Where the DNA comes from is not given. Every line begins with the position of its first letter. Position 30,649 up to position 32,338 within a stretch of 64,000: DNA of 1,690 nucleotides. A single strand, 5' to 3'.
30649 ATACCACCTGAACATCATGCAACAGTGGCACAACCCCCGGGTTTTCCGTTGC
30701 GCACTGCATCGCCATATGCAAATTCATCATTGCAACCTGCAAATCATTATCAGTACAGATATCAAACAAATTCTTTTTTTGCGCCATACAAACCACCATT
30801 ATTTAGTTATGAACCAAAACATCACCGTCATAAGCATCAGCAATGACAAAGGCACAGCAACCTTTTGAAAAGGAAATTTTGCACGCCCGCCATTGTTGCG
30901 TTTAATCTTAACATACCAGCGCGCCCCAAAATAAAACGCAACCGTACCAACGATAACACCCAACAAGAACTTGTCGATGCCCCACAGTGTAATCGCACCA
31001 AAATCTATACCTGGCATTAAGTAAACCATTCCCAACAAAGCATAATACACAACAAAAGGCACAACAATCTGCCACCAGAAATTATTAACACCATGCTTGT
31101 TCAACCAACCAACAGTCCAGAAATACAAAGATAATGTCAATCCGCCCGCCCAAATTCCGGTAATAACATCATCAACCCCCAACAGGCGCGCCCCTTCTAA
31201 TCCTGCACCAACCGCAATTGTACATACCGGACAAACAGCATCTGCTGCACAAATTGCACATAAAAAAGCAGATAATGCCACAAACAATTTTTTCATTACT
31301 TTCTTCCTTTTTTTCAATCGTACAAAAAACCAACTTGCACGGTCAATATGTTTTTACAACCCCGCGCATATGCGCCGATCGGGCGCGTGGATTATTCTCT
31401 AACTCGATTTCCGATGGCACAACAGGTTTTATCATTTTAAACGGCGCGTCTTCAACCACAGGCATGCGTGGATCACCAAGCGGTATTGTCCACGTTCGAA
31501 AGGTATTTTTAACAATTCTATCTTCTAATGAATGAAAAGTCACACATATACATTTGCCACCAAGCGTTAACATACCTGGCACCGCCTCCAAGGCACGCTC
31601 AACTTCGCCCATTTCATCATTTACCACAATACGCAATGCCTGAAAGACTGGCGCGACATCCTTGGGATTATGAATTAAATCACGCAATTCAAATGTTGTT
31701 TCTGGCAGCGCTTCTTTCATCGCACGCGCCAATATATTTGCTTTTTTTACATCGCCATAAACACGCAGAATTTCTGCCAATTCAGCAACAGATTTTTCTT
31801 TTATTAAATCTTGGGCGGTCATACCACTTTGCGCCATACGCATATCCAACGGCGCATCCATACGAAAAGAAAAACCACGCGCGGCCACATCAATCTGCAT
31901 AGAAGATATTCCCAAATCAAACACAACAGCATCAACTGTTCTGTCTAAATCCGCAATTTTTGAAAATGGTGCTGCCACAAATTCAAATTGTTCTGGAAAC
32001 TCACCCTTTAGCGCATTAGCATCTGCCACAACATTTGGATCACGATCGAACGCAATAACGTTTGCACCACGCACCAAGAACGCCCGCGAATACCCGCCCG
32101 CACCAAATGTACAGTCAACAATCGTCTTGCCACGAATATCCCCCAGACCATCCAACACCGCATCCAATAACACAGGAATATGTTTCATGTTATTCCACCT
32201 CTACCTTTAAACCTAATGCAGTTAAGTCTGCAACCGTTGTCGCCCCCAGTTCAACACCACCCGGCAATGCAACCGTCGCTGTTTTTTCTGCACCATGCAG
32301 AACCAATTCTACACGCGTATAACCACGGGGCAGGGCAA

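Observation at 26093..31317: Accessory cluster of secreted Cys-rich proteins plus CPVC membrane protein, transcribed co-directionally right behind dnaE-rsmH and flanked by an XRE regulator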

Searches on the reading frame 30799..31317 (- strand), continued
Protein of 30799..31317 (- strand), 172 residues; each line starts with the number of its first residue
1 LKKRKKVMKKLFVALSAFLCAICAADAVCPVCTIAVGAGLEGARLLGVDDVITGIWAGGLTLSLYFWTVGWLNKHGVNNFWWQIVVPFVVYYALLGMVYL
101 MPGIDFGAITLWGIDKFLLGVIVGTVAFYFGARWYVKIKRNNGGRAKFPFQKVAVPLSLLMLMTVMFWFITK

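Call 86: search_protein_families(library=pfam, alignment_id=A2, max_evalue=1)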
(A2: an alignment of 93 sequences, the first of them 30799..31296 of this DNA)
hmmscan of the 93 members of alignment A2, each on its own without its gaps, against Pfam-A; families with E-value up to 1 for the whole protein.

A. member 1, window:30799-31296:- (165 aa): 0 families

B. families by the number of members that match (of 93 scanned): 59 families (the first 25 are shown)
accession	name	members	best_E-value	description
PF11460.13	DUF3007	11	0.0048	Protein of unknown function (DUF3007)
PF15012.11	DUF4519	6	0.031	Domain of unknown function (DUF4519)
PF20563.3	DUF6773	3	0.01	Family of unknown function (DUF6773)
PF04246.17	RseC_MucC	3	0.052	Positive regulator of sigma(E), RseC/MucC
PF02233.22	PNTB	3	0.14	NAD(P) transhydrogenase beta subunit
PF07690.21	MFS_1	2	0.0013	Major Facilitator Superfamily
PF02687.27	FtsX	2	0.01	FtsX-like permease C-terminal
PF06664.17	WLS-like_TM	2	0.014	Wntless-like, transmembrane domain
PF11992.13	TgpA_N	2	0.015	TgpA N-terminal domain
PF10011.15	DUF2254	2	0.029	Predicted membrane protein (DUF2254)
PF16079.10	Phage_holin_5_2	2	0.054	Phage holin family Hol44, in holin superfamily V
PF05528.17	Acc5b_avian_CoV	2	0.063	Accessory protein 5b, avian coronavirus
PF19297.4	QcrA_N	1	0.00067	QcrA subunit N-terminal region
PF04479.18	RTA1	1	0.00085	RTA1 like protein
PF17712.6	DUF5557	1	0.0018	Family of unknown function (DUF5557)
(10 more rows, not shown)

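Call 87: search_protein_families(library=pfam, alignment_id=A5, max_evalue=1)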
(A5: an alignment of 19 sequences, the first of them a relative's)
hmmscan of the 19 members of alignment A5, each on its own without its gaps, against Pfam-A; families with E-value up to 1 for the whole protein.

A. member 1, L005:10537-11190:+ (218 aa): 1 family
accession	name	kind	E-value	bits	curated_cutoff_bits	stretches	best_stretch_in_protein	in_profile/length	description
PF15699.10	NPR1_interact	-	0.03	15.4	27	1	79-104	12-37/109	NPR1 interacting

B. families by the number of members that match (of 19 scanned): 18 families
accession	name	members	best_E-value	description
PF07719.23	TPR_2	5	0.027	Tetratricopeptide repeat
PF15699.10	NPR1_interact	5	0.03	NPR1 interacting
PF13424.12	TPR_12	5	0.065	Tetratricopeptide repeat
PF13374.12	TPR_10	3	0.21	Tetratricopeptide repeat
PF23835.1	DUF7205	2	0.082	Domain of unknown function (DUF7205)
PF24493.1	INTS4_8HBD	2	0.084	INTS4 8 helical bundle domain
PF23984.1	DUF7307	2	0.1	Pam3 gp33-like protein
PF13181.12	TPR_8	2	0.15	Tetratricopeptide repeat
PF01591.24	6PF2K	1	0.0022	6-phosphofructo-2-kinase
PF19057.6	PH_19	1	0.017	PH domain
PF16596.10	MFMR_assoc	1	0.044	Disordered region downstream of MFMR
PF16474.11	KIND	1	0.14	Kinase non-catalytic C-lobe domain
PF18907.5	DUF5662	1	0.15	Family of unknown function (DUF5662)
PF24366.1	DUF7522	1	0.17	Family of unknown function (DUF7522)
PF13174.12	TPR_6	1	0.22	Tetratricopeptide repeat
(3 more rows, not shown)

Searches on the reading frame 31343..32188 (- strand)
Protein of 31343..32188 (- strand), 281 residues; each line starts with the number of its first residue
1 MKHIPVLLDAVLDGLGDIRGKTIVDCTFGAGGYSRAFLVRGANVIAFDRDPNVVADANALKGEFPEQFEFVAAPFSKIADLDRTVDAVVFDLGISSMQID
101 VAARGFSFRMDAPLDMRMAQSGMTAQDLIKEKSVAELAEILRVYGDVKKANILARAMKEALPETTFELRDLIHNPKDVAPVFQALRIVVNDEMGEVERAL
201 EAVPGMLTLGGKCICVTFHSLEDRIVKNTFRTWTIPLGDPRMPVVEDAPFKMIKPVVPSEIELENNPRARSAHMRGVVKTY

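Call 5: search_protein_families(library=pfam, proteins=[window:31343-32188:-], max_evalue=0.1)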
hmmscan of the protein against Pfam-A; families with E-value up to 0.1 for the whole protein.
window:31343-32188:- (281 aa): 4 families
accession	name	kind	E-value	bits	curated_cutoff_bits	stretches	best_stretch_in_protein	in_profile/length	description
PF01795.25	Methyltransf_5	-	7.3e-69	233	27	1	2-278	3-307/309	MraW methylase family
PF13649.12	Methyltransf_25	-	9.8e-05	23.4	27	1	23-90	1-70/97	Methyltransferase domain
PF08241.18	Methyltransf_11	-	0.00032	21.7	21.2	1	25-90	2-66/95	Methyltransferase domain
PF01728.25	FtsJ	-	0.014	15.8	24.1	0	17-95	20-102/181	FtsJ-like methyltransferase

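Call 6: search_protein_families(library=ncbifam, proteins=[window:31343-32188:-], max_evalue=0.1)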
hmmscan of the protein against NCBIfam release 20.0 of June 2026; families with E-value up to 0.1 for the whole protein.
window:31343-32188:- (281 aa): 6 families
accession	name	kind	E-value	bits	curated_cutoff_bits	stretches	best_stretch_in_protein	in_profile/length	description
TIGR00006.1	TIGR00006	equivalog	1.1e-65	222.2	154.3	1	2-277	6-307/310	16S rRNA (cytosine(1402)-N(4))-methyltransferase RsmH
NF043040.1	corrin_prot_MT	hypoth_equivalog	2.8e-05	23.6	180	1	19-100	41-126/216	corrinoid protein-associated methyltransferase CpaM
TIGR04290.1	meth_Rta_06860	hypoth_equivalog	5.3e-05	22.8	300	1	17-90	47-121/226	TIGR04290 family methyltransferase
TIGR02021.1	BchM-ChlM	equivalog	0.00075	19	158.9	1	10-89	43-123/218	magnesium protoporphyrin IX methyltransferase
NF053511.1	tRNA_U34_MnmM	equivalog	0.031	13.8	135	1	20-93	18-97/183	tRNA 5-(aminomethyl)-2-thiouridylate-methyltransferase MnmM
NF007610.0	PRK10258.1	equivalog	0.087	12.1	342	0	9-59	32-82/251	malonyl-ACP O-methyltransferase BioC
